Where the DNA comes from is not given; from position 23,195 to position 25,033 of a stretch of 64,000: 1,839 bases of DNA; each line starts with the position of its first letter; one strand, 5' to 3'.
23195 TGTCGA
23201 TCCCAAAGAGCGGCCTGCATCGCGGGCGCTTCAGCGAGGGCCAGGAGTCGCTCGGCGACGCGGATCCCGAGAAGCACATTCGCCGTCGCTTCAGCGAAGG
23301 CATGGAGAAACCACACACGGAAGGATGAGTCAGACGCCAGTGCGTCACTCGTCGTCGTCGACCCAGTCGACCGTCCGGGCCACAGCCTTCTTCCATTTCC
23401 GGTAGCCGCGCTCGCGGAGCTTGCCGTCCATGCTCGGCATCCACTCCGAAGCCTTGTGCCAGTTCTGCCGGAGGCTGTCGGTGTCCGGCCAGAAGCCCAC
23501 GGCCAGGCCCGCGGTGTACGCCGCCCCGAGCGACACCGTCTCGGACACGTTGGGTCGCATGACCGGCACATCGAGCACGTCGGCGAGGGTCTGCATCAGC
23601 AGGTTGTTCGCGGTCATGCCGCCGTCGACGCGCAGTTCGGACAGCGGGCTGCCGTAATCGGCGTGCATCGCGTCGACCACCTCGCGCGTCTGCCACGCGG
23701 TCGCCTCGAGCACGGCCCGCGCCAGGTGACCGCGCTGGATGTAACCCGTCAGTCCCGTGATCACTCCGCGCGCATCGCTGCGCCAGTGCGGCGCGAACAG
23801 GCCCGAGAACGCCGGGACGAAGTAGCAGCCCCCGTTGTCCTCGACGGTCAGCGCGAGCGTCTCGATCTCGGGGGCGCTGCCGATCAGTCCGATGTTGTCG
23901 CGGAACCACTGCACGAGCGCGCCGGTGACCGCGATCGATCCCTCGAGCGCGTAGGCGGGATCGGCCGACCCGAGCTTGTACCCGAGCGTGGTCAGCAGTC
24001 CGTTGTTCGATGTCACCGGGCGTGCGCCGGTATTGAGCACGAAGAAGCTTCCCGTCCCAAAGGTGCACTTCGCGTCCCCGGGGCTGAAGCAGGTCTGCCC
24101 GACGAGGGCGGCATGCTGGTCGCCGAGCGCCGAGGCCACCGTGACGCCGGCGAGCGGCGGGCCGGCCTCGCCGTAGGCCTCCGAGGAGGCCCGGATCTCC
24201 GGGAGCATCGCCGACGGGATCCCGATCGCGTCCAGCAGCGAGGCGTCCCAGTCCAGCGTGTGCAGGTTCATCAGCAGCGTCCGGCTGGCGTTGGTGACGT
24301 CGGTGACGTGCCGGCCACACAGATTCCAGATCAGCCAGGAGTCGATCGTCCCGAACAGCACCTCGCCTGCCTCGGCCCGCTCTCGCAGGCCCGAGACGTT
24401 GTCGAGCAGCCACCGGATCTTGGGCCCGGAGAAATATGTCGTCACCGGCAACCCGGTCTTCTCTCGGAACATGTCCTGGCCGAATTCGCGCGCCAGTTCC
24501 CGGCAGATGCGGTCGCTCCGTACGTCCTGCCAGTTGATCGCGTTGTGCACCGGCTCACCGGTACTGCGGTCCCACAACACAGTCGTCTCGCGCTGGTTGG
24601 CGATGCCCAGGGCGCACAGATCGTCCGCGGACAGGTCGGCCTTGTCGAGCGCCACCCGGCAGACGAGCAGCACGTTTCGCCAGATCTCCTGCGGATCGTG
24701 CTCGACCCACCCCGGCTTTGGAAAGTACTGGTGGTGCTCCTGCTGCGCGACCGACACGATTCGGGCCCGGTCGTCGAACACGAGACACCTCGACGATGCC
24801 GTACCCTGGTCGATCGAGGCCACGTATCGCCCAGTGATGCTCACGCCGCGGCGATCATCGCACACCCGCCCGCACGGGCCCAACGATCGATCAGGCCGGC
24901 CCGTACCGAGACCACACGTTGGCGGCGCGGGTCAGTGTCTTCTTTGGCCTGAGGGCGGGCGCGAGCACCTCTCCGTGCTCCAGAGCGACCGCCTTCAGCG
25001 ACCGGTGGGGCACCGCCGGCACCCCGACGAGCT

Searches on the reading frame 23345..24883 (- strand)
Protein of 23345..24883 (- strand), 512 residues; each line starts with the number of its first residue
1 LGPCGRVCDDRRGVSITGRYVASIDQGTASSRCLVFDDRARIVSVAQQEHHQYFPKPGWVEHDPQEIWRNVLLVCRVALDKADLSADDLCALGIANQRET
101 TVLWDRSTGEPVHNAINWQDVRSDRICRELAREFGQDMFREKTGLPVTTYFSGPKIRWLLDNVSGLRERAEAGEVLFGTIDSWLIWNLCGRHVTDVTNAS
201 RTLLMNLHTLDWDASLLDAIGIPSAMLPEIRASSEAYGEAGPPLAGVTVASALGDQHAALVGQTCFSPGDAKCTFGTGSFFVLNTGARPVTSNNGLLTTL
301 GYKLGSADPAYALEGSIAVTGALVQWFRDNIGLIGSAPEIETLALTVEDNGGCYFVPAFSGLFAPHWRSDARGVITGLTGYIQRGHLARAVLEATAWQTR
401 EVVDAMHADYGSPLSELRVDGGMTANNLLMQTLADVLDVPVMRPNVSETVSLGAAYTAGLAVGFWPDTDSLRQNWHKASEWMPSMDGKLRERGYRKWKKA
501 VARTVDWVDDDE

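Call 73: search_protein_families(library=pfam, proteins=[window:23345-24883:-], max_evalue=0.00001)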
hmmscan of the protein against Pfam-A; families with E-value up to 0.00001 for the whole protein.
window:23345-24883:- (512 aa): 2 families
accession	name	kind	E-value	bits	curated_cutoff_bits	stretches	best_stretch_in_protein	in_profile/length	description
PF00370.27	FGGY_N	-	1.9e-73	247.5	28.8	1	20-262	1-245/245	FGGY family of carbohydrate kinases, N-terminal domain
PF02782.22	FGGY_C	-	3.1e-45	154.9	27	1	271-461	1-197/198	FGGY family of carbohydrate kinases, C-terminal domain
